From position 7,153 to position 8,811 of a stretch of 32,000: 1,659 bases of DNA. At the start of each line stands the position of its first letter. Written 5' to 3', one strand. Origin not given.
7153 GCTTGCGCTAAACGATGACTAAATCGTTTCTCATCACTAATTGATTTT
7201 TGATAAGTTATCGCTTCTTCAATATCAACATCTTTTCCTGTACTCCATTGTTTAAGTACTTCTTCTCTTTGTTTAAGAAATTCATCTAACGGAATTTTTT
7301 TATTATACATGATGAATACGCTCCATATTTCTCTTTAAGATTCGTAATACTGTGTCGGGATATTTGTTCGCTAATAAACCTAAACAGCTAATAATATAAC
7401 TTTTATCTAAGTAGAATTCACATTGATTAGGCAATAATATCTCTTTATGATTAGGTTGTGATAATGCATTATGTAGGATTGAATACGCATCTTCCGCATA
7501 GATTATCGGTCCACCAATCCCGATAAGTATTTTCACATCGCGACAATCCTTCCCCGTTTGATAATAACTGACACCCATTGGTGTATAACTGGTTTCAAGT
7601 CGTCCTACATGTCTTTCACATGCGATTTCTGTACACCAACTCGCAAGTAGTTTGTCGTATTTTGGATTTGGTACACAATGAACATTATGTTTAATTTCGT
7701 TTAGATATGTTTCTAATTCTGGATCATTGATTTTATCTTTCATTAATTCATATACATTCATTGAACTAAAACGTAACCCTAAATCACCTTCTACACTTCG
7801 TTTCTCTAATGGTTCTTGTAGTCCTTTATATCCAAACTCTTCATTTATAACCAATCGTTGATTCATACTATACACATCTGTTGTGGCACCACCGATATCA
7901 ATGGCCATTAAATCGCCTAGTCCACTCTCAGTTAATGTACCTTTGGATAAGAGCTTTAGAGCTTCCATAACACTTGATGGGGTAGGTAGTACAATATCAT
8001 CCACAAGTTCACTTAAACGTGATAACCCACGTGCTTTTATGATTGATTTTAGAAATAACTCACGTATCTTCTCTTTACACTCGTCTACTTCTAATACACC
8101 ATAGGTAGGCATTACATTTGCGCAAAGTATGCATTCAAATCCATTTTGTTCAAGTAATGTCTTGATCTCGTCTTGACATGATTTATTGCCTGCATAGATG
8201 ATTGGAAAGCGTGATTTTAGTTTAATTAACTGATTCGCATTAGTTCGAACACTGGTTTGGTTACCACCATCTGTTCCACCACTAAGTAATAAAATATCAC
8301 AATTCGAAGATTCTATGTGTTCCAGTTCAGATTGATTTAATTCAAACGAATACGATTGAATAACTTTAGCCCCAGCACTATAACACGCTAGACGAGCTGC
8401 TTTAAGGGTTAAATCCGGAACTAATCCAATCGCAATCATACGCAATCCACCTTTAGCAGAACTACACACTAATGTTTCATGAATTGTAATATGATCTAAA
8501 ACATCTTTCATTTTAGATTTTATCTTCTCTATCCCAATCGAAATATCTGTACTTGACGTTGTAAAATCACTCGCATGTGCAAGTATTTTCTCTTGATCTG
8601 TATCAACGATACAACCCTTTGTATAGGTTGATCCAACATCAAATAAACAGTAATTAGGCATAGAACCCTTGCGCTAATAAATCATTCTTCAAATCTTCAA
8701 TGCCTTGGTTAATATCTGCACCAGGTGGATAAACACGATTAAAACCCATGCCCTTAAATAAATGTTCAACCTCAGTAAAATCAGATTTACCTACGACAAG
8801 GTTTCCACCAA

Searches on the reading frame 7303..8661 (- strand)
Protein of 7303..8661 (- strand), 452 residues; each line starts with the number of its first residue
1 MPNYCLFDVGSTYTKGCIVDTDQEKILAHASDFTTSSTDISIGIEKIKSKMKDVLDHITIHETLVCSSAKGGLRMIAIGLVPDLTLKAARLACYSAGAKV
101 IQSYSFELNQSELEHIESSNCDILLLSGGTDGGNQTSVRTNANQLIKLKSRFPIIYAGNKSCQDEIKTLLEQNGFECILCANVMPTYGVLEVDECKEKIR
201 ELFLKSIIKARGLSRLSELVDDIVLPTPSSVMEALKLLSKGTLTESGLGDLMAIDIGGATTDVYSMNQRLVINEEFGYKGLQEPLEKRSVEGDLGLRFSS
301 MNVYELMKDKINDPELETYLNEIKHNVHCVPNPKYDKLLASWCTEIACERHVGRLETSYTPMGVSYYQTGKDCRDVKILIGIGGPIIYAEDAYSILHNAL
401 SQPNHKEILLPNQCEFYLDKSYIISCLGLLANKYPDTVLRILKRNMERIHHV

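Call 16: search_protein_families(library=pfam, proteins=[window:7303-8661:-], max_evalue=0.001)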
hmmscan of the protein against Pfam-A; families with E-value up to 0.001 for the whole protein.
window:7303-8661:- (452 aa): 1 family
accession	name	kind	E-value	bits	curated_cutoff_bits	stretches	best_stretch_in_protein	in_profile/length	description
PF13941.12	MutL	-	1.4e-141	472.8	27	1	6-445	3-449/450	MutL protein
